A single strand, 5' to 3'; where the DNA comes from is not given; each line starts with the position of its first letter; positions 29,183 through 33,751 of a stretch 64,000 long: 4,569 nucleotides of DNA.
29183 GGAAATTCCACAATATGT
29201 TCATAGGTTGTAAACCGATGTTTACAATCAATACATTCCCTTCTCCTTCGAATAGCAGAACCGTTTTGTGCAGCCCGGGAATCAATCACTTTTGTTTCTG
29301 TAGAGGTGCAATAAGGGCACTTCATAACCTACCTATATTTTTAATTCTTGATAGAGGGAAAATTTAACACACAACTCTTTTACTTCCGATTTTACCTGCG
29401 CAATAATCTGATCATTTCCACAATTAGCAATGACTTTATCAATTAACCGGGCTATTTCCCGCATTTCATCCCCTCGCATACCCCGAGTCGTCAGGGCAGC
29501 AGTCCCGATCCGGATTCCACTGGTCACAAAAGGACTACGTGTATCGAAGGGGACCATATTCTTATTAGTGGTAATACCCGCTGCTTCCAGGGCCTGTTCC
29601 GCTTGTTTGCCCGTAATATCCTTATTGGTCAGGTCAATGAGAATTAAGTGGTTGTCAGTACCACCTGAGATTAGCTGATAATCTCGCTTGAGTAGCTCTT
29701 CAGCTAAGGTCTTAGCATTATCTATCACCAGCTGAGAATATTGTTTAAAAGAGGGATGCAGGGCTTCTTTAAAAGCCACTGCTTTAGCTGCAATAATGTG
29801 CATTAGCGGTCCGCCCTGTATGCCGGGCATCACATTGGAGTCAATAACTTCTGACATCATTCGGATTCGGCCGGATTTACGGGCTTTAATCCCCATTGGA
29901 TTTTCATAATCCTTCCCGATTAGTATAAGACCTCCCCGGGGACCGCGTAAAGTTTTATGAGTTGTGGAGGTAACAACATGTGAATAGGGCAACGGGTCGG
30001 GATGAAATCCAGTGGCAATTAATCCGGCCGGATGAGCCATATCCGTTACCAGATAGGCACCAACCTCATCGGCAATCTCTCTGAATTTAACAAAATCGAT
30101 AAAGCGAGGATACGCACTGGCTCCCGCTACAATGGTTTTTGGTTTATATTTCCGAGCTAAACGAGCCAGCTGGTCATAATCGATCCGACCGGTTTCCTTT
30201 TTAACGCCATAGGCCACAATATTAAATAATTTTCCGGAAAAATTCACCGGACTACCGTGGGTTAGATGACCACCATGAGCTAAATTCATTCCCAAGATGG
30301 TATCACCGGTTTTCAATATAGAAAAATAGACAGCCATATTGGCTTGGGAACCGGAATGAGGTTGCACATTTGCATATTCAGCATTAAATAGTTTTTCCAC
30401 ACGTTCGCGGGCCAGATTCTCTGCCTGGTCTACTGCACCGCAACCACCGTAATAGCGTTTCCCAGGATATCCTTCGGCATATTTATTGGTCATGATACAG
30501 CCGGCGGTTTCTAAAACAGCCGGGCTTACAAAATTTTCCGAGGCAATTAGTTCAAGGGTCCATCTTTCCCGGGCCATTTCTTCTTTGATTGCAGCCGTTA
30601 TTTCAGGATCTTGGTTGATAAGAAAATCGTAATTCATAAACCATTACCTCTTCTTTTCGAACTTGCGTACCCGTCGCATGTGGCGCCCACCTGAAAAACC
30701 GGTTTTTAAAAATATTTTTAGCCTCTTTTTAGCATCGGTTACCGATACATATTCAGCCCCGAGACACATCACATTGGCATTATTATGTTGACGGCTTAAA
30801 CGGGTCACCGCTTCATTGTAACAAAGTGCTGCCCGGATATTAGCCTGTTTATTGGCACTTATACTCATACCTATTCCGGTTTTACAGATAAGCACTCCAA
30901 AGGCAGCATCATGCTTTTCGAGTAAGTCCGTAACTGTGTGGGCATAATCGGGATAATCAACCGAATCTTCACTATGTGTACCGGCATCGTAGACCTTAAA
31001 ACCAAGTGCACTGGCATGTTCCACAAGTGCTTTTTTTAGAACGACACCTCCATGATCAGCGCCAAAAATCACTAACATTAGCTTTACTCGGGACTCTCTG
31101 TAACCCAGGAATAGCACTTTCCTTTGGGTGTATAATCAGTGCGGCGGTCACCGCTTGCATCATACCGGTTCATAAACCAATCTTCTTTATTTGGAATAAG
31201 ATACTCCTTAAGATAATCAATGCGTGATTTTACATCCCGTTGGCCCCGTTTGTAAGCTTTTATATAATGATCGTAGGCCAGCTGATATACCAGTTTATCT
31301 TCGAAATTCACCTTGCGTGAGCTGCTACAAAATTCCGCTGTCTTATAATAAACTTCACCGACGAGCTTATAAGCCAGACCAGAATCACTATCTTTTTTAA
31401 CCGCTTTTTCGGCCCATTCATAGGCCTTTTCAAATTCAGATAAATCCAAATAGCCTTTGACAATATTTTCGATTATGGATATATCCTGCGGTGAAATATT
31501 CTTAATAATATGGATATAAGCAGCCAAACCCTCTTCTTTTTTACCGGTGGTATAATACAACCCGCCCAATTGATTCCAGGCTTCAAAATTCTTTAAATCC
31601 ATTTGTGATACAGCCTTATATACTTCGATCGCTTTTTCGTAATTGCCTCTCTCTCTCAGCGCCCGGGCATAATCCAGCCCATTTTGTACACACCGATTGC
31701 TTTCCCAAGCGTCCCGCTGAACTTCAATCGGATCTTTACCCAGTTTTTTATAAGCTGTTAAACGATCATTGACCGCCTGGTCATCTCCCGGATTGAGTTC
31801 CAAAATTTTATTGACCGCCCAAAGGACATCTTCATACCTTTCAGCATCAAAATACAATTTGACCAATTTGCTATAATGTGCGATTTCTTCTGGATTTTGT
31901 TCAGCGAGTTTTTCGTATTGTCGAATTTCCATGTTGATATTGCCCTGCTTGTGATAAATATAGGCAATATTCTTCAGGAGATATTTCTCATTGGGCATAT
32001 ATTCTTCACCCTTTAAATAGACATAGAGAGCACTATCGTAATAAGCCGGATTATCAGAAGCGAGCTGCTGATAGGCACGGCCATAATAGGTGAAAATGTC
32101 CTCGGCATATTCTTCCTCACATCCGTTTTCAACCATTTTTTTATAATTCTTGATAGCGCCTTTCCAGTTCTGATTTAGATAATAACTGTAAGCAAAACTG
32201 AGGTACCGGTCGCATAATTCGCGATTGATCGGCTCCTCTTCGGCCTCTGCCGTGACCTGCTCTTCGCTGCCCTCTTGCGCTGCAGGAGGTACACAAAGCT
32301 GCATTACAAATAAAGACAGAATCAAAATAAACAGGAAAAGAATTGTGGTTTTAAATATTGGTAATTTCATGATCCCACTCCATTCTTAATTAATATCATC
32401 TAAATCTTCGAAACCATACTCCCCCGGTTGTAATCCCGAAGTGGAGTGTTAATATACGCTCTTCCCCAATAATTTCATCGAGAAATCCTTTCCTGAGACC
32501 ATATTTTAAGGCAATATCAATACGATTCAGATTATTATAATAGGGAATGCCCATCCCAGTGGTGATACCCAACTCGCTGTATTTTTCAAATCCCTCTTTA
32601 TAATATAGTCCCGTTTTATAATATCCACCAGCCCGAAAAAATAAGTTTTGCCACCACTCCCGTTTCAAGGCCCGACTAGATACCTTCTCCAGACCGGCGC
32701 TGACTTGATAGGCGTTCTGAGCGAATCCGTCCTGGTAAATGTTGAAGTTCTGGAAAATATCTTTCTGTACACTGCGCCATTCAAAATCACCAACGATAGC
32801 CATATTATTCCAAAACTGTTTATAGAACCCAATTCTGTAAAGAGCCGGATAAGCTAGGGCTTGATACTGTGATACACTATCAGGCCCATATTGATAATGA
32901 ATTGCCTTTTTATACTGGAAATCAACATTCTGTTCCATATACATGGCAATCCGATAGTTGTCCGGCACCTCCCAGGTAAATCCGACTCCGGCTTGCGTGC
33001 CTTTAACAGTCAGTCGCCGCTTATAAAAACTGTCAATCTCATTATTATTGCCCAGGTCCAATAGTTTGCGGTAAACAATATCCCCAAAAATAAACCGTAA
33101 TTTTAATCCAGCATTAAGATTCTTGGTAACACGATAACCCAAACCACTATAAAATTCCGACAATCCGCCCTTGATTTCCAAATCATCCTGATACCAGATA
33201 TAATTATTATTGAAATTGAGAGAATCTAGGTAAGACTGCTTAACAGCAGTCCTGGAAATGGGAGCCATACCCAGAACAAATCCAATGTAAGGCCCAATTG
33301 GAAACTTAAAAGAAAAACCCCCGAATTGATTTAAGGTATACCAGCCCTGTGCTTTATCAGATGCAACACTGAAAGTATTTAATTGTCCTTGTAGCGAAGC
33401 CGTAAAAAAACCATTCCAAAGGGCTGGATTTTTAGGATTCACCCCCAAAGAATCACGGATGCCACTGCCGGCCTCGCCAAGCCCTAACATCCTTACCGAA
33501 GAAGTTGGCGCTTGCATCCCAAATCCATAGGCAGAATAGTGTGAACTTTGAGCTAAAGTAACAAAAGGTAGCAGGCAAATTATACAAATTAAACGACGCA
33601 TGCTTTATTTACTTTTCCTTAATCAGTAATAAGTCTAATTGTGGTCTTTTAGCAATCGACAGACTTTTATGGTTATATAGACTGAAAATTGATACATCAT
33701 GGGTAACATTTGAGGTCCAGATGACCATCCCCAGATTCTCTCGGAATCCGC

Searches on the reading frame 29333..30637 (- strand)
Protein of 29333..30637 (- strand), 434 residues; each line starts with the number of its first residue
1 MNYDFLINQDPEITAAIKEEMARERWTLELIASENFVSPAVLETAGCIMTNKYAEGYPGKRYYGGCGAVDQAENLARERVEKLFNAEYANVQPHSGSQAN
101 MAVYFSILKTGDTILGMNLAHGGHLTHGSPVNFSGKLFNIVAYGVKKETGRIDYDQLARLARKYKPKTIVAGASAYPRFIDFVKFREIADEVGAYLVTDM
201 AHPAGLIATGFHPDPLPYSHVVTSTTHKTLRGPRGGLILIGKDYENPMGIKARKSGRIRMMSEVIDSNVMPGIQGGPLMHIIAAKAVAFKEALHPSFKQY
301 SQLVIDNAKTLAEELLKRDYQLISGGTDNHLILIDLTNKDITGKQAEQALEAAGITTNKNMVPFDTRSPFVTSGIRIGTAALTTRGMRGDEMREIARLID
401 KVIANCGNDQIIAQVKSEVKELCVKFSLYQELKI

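Call 57: search_protein_families(library=ncbifam, proteins=[window:29333-30637:-], max_evalue=1e-20)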
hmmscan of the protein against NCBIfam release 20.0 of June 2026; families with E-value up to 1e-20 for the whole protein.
window:29333-30637:- (434 aa): 3 families
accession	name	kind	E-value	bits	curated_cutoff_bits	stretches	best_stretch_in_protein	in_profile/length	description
NF000586.1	PRK00011.1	subfamily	1.6e-189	629.8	335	1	10-429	1-404/404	serine hydroxymethyltransferase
NF010094.0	PRK13580.1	equivalog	1.6e-145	485.6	735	2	113-411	170-453/496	glycine hydroxymethyltransferase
TIGR04506.1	F_threo_transal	equivalog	2.5e-27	95.9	650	1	18-423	11-398/609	fluorothreonine transaldolase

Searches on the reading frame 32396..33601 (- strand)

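Call 57: search_protein_families(library=ncbifam, proteins=[window:32396-33601:-], max_evalue=1e-20)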
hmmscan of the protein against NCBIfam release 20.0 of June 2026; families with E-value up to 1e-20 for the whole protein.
window:32396-33601:- (401 aa): 1 family
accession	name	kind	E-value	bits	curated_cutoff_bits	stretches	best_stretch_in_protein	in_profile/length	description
NF053685.1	BamG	equivalog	1.6e-41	142.7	250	1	18-399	5-395/397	BamG family beta-barrel-assembly machinery protein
